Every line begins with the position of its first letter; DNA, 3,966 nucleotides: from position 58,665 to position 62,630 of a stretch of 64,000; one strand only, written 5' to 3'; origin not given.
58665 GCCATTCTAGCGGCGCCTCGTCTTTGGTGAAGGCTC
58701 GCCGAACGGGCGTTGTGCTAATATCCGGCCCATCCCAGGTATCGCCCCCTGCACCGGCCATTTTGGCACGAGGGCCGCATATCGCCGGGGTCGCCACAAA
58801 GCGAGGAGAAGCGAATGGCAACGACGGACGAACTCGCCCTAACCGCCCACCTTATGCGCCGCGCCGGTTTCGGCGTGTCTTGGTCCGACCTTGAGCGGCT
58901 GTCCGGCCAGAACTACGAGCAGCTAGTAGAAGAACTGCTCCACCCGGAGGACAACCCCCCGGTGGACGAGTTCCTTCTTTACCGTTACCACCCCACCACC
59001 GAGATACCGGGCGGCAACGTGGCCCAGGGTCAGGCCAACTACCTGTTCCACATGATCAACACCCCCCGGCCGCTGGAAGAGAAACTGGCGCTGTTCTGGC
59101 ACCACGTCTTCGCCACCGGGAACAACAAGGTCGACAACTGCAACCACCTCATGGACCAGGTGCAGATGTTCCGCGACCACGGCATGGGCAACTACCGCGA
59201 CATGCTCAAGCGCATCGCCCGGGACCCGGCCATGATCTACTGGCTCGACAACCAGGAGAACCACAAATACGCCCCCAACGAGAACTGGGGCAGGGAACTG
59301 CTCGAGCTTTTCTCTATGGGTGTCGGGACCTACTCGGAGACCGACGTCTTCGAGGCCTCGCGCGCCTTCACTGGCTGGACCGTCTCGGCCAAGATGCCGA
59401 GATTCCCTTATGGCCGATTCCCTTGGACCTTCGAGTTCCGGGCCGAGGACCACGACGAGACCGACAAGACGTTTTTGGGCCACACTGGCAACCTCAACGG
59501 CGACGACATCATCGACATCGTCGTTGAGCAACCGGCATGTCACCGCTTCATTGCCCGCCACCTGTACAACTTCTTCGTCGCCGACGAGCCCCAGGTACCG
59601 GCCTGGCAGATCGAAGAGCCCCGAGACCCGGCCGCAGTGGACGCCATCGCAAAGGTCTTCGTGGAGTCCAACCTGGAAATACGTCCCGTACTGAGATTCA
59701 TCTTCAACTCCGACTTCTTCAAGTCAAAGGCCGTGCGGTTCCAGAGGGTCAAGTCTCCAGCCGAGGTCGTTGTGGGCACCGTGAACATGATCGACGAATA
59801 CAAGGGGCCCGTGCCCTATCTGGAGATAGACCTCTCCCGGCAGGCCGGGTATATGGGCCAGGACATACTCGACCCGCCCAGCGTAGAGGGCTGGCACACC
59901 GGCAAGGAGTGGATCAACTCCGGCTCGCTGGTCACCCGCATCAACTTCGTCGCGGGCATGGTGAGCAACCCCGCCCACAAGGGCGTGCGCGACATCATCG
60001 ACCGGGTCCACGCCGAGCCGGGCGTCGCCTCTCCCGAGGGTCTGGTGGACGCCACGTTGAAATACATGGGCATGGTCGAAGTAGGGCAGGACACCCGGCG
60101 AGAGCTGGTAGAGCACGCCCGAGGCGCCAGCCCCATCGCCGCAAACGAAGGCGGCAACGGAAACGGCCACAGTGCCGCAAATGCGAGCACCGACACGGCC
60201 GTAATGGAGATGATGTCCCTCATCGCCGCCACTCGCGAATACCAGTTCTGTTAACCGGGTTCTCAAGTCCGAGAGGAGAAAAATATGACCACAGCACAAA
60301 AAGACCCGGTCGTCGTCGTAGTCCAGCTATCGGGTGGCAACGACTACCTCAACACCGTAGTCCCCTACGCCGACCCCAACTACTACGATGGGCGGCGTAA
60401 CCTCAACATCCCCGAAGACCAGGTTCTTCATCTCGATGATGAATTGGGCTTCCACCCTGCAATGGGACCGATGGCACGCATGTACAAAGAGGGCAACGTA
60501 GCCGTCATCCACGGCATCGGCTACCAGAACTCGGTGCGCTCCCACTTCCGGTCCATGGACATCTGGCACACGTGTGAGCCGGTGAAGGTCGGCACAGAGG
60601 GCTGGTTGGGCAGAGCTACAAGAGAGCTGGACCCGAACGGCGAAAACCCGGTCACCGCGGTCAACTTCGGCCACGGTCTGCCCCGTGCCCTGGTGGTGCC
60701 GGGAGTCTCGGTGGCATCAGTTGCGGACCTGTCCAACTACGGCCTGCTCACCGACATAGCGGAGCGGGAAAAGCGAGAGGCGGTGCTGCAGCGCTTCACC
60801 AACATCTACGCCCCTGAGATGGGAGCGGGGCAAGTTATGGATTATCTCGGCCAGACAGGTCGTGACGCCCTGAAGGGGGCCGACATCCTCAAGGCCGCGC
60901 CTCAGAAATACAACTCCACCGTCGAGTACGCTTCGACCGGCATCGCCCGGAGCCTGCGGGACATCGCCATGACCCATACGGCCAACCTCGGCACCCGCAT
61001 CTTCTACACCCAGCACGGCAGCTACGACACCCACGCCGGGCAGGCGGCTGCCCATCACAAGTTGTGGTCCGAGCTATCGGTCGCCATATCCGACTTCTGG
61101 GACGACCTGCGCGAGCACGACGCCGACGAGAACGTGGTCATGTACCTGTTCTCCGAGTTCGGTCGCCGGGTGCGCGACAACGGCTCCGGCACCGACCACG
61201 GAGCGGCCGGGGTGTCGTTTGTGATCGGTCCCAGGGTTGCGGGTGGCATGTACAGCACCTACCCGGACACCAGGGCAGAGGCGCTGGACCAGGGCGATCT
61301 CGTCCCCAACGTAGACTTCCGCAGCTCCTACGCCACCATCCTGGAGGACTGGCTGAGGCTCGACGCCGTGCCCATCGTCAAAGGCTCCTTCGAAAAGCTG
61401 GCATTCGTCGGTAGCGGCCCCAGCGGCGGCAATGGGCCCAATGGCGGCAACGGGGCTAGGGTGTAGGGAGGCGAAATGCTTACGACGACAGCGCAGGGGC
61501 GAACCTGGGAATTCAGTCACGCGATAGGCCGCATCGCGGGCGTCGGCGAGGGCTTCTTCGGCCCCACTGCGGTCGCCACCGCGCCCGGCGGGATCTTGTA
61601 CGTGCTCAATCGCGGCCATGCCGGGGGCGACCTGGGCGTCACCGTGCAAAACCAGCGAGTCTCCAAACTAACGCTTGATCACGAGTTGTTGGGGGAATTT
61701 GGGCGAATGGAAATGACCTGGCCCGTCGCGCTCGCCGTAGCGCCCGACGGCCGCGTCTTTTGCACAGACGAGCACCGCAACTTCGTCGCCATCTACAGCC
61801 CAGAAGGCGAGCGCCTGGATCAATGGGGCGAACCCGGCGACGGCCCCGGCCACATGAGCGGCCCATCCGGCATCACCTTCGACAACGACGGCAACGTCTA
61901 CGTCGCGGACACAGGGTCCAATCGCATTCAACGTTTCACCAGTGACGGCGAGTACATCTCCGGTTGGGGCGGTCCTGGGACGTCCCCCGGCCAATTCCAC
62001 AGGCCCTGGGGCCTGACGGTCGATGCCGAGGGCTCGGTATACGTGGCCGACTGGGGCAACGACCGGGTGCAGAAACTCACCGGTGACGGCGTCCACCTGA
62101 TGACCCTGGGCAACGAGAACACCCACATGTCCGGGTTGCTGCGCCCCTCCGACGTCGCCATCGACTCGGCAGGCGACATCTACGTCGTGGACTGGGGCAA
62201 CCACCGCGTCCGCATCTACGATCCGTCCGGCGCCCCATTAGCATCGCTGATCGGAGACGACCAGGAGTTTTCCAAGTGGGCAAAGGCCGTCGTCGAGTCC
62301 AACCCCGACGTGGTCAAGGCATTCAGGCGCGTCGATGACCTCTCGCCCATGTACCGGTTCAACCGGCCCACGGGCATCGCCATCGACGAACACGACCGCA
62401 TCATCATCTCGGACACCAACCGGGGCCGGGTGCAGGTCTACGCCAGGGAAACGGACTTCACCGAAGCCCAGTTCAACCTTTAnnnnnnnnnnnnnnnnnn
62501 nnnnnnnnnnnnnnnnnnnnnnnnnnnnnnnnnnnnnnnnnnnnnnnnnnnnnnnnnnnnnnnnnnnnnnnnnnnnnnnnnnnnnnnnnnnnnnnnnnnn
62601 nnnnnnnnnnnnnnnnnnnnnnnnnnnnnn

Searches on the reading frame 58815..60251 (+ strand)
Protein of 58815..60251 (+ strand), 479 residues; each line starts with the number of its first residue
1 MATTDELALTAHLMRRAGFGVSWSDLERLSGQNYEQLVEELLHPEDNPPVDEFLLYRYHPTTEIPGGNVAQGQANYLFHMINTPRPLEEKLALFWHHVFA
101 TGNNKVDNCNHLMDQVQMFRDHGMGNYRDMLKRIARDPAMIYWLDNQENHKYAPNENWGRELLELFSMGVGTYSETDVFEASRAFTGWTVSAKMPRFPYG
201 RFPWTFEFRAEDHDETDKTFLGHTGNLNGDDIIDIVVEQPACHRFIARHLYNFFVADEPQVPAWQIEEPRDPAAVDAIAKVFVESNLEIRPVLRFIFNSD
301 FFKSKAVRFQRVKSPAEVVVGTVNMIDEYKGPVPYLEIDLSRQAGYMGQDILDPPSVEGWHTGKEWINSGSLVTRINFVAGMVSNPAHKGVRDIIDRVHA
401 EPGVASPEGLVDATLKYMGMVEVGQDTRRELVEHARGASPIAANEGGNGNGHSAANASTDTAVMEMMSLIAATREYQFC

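Call 3: search_protein_families(library=pfam, proteins=[window:58815-60251:+], max_evalue=1)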
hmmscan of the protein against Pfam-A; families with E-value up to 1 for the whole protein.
window:58815-60251:+ (479 aa): 2 families
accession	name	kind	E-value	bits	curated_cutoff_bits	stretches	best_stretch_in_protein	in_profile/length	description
PF08811.16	DUF1800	-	1.7e-102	344.1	26.1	1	12-477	1-418/419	Protein of unknown function (DUF1800)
PF07587.16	PSD1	-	0.16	11.8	28.5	1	267-307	46-86/244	Protein of unknown function (DUF1553)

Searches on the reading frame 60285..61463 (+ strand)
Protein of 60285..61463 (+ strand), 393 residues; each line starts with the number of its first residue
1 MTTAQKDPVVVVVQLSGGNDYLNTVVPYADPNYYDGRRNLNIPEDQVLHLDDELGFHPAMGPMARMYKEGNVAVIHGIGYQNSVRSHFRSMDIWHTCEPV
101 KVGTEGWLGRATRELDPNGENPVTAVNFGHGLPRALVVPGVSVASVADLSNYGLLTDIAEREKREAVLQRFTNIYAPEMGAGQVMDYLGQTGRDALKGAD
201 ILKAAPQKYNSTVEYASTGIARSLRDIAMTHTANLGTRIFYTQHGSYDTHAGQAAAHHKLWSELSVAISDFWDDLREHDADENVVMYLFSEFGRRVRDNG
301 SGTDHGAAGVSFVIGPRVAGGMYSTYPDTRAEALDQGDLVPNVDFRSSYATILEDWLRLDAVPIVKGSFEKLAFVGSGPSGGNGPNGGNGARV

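Call 3: search_protein_families(library=pfam, proteins=[window:60285-61463:+], max_evalue=1)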
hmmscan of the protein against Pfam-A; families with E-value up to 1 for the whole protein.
window:60285-61463:+ (393 aa): 1 family
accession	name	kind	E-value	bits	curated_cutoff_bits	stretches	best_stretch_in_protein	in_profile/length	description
PF07394.17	DUF1501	-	2.5e-23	83.3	27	1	10-336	4-346/390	Protein of unknown function (DUF1501)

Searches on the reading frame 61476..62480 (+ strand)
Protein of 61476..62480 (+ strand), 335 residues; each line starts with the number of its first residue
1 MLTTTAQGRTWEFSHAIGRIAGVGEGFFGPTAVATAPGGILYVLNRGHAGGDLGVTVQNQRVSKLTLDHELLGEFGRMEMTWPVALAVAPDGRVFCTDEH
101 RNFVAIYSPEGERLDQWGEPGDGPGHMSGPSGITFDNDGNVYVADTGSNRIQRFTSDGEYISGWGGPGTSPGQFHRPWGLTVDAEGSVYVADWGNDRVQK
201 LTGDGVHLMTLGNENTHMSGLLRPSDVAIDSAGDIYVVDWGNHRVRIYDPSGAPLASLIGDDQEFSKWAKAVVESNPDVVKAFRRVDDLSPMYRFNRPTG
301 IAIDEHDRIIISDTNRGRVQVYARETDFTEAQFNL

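Call 3: search_protein_families(library=pfam, proteins=[window:61476-62480:+], max_evalue=1)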
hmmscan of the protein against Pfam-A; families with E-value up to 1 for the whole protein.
window:61476-62480:+ (335 aa): 17 families
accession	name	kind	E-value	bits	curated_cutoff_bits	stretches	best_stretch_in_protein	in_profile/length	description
PF01436.27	NHL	-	4.9e-42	140.4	20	4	221-248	1-28/28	NHL repeat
PF08450.18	SGL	-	2.4e-15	57.3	26.3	3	80-167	133-223/246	SMP-30/Gluconolactonase/LRE-like region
PF24684.1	Vgb_lyase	-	5.7e-14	52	50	1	14-214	75-263/290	Virginiamycin B lyase family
PF25021.1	TEN_NHL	-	1.4e-10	41.1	27.1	0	175-201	330-356/357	Teneurin NHL domain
PF13449.12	Phytase-like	-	5.9e-09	36.7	27.6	2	85-122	72-109/284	Esterase-like activity of phytase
PF06739.17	SBBP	-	2.1e-08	34.4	20.5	2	130-144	15-29/38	Beta-propeller repeat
PF02393.21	US22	-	4.6e-07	30.4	35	0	172-201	77-105/124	US22 like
PF17170.10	DUF5128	-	1.1e-05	25.3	22.9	2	91-161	53-125/321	6-bladed beta-propeller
PF20067.5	SSL_N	-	0.00052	20.3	18.9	0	128-145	21-38/46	Strictosidine synthase-like, N-terminal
PF23500.1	DUF7133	-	0.00067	19.5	27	0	81-104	329-352/385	Domain of unknown function (DUF7133)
PF00058.23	Ldl_recept_b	-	0.00071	20.4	21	1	188-230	3-41/42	Low-density lipoprotein receptor repeat class B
PF14433.11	SUKH-3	-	0.0015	19.2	23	0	208-242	100-128/146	SUKH-3 immunity protein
PF06977.17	SdiA-regulated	-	0.0016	18.1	21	0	131-190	175-238/249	SdiA-regulated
PF01731.26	Arylesterase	-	0.012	16.2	21.3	0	294-323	52-82/86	Arylesterase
PF22701.2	Mala_s_1-like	-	0.043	14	27.5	0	129-191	89-146/195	Mal s 1 allergenic protein-like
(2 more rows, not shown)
